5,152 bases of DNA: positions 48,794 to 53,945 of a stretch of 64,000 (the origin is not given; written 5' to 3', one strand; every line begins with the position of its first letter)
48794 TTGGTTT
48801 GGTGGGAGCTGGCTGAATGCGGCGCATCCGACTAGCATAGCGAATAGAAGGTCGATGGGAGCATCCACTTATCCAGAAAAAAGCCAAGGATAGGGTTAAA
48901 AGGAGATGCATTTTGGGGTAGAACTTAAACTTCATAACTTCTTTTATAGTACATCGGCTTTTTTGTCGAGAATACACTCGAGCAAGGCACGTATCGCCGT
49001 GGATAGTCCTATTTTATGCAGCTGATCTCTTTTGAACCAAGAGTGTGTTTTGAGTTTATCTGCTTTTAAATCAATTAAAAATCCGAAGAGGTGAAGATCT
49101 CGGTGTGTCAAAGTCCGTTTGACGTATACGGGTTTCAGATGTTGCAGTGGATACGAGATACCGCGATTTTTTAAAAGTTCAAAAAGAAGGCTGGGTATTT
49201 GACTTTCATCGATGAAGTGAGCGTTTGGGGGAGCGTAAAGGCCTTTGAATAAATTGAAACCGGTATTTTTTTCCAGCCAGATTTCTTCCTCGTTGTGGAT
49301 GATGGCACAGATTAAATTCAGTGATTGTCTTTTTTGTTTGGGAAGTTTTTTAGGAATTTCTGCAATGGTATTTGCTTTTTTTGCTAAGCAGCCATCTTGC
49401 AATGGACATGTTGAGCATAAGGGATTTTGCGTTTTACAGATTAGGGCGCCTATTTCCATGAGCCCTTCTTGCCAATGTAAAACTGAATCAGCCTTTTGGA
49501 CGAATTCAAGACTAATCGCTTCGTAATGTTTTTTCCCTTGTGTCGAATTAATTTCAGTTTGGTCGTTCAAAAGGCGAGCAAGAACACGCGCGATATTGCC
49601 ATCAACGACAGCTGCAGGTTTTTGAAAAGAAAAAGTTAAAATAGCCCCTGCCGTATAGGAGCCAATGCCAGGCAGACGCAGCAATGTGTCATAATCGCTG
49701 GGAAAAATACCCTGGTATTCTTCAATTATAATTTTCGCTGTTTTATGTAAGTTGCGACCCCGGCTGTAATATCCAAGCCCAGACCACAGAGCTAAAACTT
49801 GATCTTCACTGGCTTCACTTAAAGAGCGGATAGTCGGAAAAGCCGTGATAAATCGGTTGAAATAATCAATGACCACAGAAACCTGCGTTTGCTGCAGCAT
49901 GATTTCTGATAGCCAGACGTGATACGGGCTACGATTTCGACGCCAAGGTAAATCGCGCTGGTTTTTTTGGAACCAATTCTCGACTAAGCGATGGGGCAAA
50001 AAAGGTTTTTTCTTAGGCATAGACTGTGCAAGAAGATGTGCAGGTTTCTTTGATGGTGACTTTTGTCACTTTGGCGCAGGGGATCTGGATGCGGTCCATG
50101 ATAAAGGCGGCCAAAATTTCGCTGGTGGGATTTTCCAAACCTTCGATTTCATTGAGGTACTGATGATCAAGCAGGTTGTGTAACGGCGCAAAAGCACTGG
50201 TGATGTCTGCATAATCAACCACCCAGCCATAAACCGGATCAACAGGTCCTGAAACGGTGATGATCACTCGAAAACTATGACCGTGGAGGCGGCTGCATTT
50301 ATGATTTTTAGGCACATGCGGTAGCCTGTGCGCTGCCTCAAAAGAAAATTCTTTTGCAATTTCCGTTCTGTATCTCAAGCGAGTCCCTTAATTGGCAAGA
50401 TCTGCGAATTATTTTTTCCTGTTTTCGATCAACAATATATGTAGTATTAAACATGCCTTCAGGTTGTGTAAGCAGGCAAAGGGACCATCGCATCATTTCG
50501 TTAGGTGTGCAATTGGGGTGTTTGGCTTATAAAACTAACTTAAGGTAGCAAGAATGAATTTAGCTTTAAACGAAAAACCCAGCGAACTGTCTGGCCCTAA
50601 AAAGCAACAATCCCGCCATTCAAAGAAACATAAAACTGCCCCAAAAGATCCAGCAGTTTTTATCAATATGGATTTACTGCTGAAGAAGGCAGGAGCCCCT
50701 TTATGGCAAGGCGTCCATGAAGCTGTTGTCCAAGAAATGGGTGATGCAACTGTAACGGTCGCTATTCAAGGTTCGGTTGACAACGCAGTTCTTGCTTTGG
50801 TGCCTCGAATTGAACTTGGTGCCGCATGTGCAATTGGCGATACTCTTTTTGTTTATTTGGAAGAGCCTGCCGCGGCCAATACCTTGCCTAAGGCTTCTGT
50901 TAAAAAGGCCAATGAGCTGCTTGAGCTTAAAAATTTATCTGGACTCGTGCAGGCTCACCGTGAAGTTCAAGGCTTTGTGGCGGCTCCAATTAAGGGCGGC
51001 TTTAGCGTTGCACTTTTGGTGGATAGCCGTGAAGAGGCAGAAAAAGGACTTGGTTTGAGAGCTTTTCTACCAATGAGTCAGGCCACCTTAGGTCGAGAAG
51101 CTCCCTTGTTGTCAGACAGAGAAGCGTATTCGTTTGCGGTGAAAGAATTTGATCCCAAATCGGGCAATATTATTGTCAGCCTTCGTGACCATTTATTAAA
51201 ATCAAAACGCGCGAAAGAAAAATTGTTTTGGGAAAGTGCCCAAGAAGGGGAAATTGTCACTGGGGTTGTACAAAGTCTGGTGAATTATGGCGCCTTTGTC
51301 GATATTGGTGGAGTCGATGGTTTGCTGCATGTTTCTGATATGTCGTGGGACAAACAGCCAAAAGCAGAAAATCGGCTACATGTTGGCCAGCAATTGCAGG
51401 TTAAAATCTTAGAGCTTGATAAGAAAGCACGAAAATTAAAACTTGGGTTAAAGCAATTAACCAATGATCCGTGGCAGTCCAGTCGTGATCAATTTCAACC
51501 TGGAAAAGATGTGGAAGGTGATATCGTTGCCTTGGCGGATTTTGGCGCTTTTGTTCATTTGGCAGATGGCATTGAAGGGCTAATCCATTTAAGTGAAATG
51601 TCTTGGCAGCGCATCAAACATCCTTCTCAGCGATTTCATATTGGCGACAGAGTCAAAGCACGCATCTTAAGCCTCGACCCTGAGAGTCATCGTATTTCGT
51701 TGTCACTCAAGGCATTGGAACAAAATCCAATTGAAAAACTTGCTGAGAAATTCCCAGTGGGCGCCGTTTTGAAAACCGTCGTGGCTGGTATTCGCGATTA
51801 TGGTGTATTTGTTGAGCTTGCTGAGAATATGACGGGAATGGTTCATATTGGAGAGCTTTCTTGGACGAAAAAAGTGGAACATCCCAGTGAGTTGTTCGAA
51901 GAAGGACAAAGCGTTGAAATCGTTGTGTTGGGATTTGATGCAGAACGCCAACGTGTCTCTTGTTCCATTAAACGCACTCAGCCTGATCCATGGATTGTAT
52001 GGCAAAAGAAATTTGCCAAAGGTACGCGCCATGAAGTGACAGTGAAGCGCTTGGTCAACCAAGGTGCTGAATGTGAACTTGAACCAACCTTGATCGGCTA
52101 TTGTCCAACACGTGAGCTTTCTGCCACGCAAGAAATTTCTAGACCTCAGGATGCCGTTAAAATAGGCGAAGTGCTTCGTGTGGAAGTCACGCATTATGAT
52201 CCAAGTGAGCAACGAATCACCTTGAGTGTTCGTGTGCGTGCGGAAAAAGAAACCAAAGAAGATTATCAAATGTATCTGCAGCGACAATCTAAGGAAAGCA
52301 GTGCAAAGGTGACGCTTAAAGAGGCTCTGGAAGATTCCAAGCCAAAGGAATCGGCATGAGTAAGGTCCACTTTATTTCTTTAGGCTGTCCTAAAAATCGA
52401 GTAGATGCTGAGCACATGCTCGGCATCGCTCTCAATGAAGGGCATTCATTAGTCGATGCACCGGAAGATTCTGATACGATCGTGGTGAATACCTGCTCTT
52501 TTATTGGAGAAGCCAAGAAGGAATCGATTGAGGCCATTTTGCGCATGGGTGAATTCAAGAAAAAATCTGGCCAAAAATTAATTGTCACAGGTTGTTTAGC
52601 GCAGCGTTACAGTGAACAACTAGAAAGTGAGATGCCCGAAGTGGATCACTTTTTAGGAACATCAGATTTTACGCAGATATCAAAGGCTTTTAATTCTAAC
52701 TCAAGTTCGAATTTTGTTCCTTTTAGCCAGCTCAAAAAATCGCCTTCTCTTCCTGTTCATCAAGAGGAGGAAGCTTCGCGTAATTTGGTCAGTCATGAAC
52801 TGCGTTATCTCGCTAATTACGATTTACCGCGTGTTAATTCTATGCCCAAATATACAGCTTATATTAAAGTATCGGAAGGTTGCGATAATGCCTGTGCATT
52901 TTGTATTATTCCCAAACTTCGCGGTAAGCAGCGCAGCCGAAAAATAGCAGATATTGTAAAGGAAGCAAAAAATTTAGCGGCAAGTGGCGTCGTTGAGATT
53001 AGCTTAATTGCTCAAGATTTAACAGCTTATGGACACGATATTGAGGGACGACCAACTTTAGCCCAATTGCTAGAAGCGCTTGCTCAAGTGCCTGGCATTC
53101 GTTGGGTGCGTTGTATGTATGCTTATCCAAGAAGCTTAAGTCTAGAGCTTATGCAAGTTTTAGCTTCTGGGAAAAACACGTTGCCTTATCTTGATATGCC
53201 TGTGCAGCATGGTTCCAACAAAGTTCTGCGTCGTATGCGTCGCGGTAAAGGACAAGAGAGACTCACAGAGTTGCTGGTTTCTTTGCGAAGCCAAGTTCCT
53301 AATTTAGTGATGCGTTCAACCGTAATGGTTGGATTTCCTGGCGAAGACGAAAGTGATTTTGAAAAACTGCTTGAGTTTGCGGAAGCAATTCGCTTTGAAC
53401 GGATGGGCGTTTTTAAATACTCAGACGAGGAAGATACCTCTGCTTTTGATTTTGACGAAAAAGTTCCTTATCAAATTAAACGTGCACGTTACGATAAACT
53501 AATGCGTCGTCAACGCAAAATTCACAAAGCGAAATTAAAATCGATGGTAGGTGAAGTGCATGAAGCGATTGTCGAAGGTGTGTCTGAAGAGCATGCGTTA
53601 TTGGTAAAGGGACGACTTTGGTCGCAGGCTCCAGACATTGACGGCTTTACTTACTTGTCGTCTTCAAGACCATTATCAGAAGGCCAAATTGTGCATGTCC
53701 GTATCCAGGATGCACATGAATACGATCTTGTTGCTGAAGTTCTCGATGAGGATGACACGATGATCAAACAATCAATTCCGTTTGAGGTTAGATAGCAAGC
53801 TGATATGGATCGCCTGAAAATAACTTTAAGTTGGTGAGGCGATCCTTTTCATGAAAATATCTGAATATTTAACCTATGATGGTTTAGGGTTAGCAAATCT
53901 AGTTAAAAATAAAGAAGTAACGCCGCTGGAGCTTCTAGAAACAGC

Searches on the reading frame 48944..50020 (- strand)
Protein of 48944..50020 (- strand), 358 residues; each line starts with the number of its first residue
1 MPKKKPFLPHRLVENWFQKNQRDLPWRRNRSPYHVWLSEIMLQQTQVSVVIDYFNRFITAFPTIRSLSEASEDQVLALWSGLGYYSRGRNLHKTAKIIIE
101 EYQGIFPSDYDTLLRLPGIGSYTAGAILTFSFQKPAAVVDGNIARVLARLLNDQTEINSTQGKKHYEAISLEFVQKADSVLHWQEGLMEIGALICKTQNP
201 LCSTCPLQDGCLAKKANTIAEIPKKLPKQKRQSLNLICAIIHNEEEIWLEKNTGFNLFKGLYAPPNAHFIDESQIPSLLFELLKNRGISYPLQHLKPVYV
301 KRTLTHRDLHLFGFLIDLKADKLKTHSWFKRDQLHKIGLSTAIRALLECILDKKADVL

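Call 4: search_protein_families(library=pfam, proteins=[window:48944-50020:-], max_evalue=0.01)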
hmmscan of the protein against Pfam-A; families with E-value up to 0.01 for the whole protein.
window:48944-50020:- (358 aa): 4 families
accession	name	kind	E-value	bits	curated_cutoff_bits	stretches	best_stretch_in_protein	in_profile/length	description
PF00730.31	HhH-GPD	-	4.2e-21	75.7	26.2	1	38-156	2-92/108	HhH-GPD superfamily base excision DNA repair protein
PF14815.12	NUDIX_4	-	1.1e-10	41.7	35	1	238-348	3-112/113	NUDIX domain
PF00633.29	HHH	-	9.4e-08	32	24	1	101-130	1-30/30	Helix-hairpin-helix motif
PF10576.14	EndIII_4Fe-2S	-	0.0066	17.2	20.5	0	198-211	4-17/17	Iron-sulfur binding domain of endonuclease III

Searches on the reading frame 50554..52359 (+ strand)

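Call 4: search_protein_families(library=pfam, proteins=[window:50554-52359:+], max_evalue=0.01)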
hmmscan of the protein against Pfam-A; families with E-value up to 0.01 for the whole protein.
window:50554-52359:+ (601 aa): 8 families
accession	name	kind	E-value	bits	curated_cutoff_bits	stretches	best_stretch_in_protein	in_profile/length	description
PF00575.29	S1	-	2.6e-68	226.8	22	4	230-299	3-73/74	S1 RNA binding domain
PF23459.1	S1_RRP5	-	2.9e-29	101.9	27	4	315-385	2-72/72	RRP5 S1 domain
PF21710.3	Spt6_S1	-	2.1e-13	50.8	27.5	1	311-386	11-87/91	Spt6, S1/OB domain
PF24685.1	OB_RRP5_4th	-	6.2e-07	29.8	31.5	0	342-374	39-71/92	RRP5 OB-fold domain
PF17092.11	PCB_OB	-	2.1e-06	28.9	27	0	390-454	18-83/111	Penicillin-binding protein OB-like domain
PF18614.7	RNase_II_C_S1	-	1.1e-05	25.6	26.6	0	533-559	32-58/59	RNase II-type exonuclease C-terminal S1 domain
PF24682.1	OB_RRP5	-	1.3e-05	25.3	27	0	355-385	55-87/90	RRP5 OB-fold domain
PF07238.19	PilZ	-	0.0093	16.7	22.5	0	532-576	41-84/102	PilZ domain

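Call 5: search_protein_families(library=ncbifam, proteins=[window:50554-52359:+], max_evalue=0.01)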
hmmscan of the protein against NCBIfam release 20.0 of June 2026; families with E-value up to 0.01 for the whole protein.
window:50554-52359:+ (601 aa): 35 families (the best 25 are shown)
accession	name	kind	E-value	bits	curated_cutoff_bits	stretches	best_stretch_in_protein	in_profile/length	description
NF004952.0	PRK06299.1-2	equivalog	2.5e-131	438.9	524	1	57-586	53-573/580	30S ribosomal protein S1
TIGR00717.1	rpsA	equivalog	1.6e-119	399.8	577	2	66-441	33-398/516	30S ribosomal protein S1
NF005208.0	PRK06676.1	equivalog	7e-119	397.3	368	2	56-395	23-357/391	30S ribosomal protein S1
NF000907.0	PRK00087.1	equivalog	8e-119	397.7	624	2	56-396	307-643/671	bifunctional 4-hydroxy-3-methylbut-2-enyl diphosphate reductase/30S ribosomal protein S1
NF004953.0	PRK06299.1-3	equivalog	5.7e-115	384.8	720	1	58-595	52-572/580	30S ribosomal protein S1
NF010379.0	PRK13806.1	equivalog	1.2e-103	347.4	648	2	91-429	75-406/491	30S ribosomal protein S1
NF004955.0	PRK06299.1-5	equivalog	2.9e-103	346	878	2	91-352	68-319/566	30S ribosomal protein S1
NF004954.0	PRK06299.1-4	equivalog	5.6e-103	345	727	1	93-595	63-555/560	30S ribosomal protein S1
NF005911.0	PRK07899.1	equivalog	2.1e-99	333.4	691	3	166-389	142-366/486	30S ribosomal protein S1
NF004951.0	PRK06299.1-1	equivalog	1.8e-88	297.3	918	1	132-594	102-552/556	30S ribosomal protein S1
NF004956.0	PRK06299.1-6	equivalog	1.6e-80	271.3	711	3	255-437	310-492/554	30S ribosomal protein S1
NF005973.0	PRK08059.1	equivalog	1.5e-57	193.1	148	4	312-395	3-86/123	S1 domain-containing post-transcriptional regulator GSP13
NF040579.1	S1_dom_CvfD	subfamily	1.2e-56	189.8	117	4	315-394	2-81/113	CvfD/Ygs/GSP13 family RNA-binding post-transcriptional regulator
NF005639.0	PRK07400.1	equivalog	2.4e-46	158.1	460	3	167-309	140-274/318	30S ribosomal protein S1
NF008805.1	PRK11824.1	equivalog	6.2e-46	157.1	471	4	312-387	608-682/683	polyribonucleotide nucleotidyltransferase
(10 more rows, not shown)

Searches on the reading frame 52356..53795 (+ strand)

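Call 4: search_protein_families(library=pfam, proteins=[window:52356-53795:+], max_evalue=0.01)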
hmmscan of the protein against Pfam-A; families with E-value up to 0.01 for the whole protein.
window:52356-53795:+ (479 aa): 3 families
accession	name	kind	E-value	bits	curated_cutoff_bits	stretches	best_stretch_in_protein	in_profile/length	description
PF00919.26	UPF0004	-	5.9e-27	94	27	1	3-101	1-98/98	Uncharacterized protein family UPF0004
PF04055.27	Radical_SAM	-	3.7e-22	79.7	29.5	1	170-342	1-166/166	Radical SAM superfamily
PF18693.7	TRAM_2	-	1.4e-15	57.7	27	1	398-462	1-62/63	TRAM domain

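Call 5: search_protein_families(library=ncbifam, proteins=[window:52356-53795:+], max_evalue=0.01)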
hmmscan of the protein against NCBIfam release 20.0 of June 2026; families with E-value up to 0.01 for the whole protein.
window:52356-53795:+ (479 aa): 19 families
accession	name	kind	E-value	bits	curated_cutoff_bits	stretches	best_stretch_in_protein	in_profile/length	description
TIGR01125.1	TIGR01125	equivalog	3.2e-147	491.1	356.95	1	3-459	1-431/432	30S ribosomal protein S12 methylthiotransferase RimO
TIGR00089.1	TIGR00089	subfamily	1.7e-122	409.3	251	1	3-460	1-429/429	MiaB/RimO family radical SAM methylthiotransferase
TIGR01574.1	miaB-methiolase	equivalog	4.3e-88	296.2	355.3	1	3-462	1-436/437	tRNA (N6-isopentenyl adenosine(37)-C2)-methylthiotransferase MiaB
TIGR01579.1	MiaB-like-C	equivalog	3.5e-82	276.9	357.05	1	7-415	2-388/416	tRNA (N(6)-L-threonylcarbamoyladenosine(37)-C(2))-methylthiotransferase MtaB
NF010916.0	PRK14336.1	equivalog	1.5e-67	228.2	606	2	163-464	121-414/418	tRNA (N6-isopentenyl adenosine(37)-C2)-methylthiotransferase MiaB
TIGR01578.1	MiaB-like-B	hypoth_equivalog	1.6e-61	208.4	314.7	1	3-410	1-375/421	tRNA (N(6)-L-threonylcarbamoyladenosine(37)-C(2))-methylthiotransferase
TIGR04014.1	B12_SAM_MJ_0865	equivalog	1.1e-21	77.1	360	1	111-347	108-338/434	methyl-coenzyme M reductase glutamine C-methyltransferase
TIGR04013.1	B12_SAM_MJ_1487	hypoth_equivalog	3e-16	59.2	251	1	162-346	146-334/382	TIGR04013 family B12-binding domain/radical SAM domain-containing protein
TIGR04479.1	bcpD_PhpK_rSAM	subfamily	8.5e-11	40.9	600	1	162-344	236-408/504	PhpK family radical SAM P-methyltransferase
NF038361.1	rSAM_Sden_1168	equivalog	6.8e-09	34.8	575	1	170-354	285-460/560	Sden_1168 family B12-binding radical SAM P-methyltransferase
NF045585.1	rSAM_slr0320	equivalog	1.6e-06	27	775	1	166-298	234-362/511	photosystem II high light acclimation radical SAM protein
TIGR03471.1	HpnJ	equivalog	7.9e-06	25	577.6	1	170-350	200-370/472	hopanoid biosynthesis associated radical SAM protein HpnJ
TIGR04295.1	B12_rSAM_oligo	hypoth_equivalog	8.1e-05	21.5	400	1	167-220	200-253/422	TIGR04295 family B12-binding domain-containing radical SAM protein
TIGR04072.2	rSAM_ladder_B12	equivalog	0.00013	20.8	360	1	170-341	183-345/443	lipid biosynthesis B12-binding/radical SAM protein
TIGR03904.1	SAM_YgiQ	equivalog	0.0003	19.5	462.35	1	128-209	255-337/558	YgiQ family radical SAM protein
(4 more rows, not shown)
